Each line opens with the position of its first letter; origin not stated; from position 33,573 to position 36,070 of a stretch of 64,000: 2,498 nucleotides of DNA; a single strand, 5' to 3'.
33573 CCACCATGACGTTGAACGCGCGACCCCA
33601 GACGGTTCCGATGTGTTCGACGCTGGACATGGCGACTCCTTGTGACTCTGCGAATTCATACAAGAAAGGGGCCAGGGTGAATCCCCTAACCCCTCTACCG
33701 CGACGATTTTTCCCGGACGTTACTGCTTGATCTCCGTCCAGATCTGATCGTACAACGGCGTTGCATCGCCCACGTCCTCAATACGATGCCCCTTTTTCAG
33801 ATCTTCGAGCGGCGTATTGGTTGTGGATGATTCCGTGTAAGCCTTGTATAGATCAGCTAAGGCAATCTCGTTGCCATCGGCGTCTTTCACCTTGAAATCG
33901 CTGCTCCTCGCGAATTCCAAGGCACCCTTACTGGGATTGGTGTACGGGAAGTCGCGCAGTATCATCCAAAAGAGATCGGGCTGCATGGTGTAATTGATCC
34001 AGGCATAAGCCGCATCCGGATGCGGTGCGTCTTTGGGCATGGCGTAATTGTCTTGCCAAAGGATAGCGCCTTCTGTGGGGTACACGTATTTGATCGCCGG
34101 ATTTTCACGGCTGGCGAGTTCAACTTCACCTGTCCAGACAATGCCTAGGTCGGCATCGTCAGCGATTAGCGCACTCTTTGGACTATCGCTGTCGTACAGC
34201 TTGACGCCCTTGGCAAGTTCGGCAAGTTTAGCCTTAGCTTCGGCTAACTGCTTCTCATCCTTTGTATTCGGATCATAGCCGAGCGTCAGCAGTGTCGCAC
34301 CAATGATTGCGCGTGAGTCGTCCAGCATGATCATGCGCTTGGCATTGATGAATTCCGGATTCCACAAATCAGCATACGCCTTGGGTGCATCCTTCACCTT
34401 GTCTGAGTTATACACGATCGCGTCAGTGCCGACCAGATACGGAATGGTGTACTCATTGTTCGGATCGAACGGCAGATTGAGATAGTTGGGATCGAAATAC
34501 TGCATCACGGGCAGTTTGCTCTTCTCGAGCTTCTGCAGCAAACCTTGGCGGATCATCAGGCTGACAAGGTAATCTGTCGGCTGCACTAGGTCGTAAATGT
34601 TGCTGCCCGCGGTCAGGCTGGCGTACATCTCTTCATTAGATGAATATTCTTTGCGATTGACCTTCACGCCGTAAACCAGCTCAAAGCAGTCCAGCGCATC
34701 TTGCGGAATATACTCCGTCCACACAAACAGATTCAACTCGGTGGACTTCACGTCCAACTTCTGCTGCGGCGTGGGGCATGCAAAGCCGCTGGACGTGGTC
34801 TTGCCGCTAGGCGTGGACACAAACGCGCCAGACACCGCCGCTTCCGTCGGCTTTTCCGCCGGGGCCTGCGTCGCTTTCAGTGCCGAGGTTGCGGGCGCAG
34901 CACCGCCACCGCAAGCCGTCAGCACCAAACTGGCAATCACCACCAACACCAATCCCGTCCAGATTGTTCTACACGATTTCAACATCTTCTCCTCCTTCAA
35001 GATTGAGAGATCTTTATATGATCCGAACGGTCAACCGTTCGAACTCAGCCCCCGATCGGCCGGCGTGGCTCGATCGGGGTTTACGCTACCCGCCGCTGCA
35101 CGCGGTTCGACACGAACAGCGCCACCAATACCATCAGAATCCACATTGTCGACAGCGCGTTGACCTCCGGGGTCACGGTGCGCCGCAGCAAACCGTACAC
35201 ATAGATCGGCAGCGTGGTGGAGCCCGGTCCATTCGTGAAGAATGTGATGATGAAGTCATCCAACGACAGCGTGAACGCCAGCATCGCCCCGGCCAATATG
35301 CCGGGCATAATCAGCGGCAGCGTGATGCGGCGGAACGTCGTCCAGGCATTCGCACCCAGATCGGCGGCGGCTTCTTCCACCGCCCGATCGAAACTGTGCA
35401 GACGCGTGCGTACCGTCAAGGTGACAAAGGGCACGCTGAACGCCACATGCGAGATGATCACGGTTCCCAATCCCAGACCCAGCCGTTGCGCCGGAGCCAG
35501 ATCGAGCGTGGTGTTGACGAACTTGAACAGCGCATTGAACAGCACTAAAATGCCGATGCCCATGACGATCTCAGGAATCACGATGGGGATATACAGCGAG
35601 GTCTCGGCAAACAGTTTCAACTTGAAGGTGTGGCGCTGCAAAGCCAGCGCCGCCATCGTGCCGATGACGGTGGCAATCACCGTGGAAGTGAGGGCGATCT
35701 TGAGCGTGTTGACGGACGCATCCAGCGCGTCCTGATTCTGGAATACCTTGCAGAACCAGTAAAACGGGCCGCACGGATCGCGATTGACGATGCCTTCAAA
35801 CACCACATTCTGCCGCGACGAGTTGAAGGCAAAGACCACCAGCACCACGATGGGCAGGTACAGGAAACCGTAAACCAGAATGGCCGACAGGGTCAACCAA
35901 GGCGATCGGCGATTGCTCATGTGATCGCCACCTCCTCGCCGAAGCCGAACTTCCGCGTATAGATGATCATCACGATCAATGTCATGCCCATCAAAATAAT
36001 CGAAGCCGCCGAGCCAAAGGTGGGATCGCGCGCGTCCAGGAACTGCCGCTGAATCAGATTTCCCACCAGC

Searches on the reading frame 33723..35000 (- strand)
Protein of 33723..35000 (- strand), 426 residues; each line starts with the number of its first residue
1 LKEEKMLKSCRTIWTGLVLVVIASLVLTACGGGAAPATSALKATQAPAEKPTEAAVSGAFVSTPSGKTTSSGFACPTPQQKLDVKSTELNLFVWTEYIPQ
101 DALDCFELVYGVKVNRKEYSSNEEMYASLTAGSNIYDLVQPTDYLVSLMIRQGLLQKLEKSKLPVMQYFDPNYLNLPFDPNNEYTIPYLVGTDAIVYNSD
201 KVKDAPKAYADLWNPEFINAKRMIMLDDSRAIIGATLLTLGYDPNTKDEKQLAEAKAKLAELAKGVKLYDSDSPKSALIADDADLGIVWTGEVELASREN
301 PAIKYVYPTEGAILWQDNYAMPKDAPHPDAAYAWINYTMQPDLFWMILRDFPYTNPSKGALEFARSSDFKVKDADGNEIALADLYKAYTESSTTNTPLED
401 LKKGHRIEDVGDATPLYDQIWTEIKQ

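Call 75: search_protein_families(library=pfam, proteins=[window:33723-35000:-], max_evalue=0.00001)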
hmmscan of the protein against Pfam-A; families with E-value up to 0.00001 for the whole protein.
window:33723-35000:- (426 aa): 4 families
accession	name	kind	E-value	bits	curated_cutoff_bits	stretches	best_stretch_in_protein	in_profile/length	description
PF13416.11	SBP_bac_8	-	2.2e-26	93.7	27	1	109-362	9-267/279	Bacterial extracellular solute-binding protein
PF13343.11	SBP_bac_6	-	2.1e-21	77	24.6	1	143-344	18-208/245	Bacterial extracellular solute-binding protein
PF01547.30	SBP_bac_1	-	2.5e-16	61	26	1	110-337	22-299/307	Bacterial extracellular solute-binding protein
PF13531.11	SBP_bac_11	-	1.3e-08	35.3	25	1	106-338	20-212/227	Bacterial extracellular solute-binding protein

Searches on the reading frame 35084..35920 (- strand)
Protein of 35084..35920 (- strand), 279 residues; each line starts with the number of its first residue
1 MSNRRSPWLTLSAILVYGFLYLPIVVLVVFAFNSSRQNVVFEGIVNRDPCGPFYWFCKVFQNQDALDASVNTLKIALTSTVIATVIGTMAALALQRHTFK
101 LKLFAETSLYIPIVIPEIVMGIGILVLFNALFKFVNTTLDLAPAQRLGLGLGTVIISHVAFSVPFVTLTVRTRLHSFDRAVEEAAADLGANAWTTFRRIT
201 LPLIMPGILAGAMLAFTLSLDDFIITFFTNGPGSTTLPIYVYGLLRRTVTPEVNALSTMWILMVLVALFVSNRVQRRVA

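Call 75: search_protein_families(library=pfam, proteins=[window:35084-35920:-], max_evalue=0.00001)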
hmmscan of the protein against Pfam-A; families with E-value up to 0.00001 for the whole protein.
window:35084-35920:- (279 aa): 1 family
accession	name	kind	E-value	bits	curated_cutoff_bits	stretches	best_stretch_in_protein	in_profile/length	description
PF00528.27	BPD_transp_1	-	2.3e-17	63.8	26.4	1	84-278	2-178/184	Binding-protein-dependent transport system inner membrane component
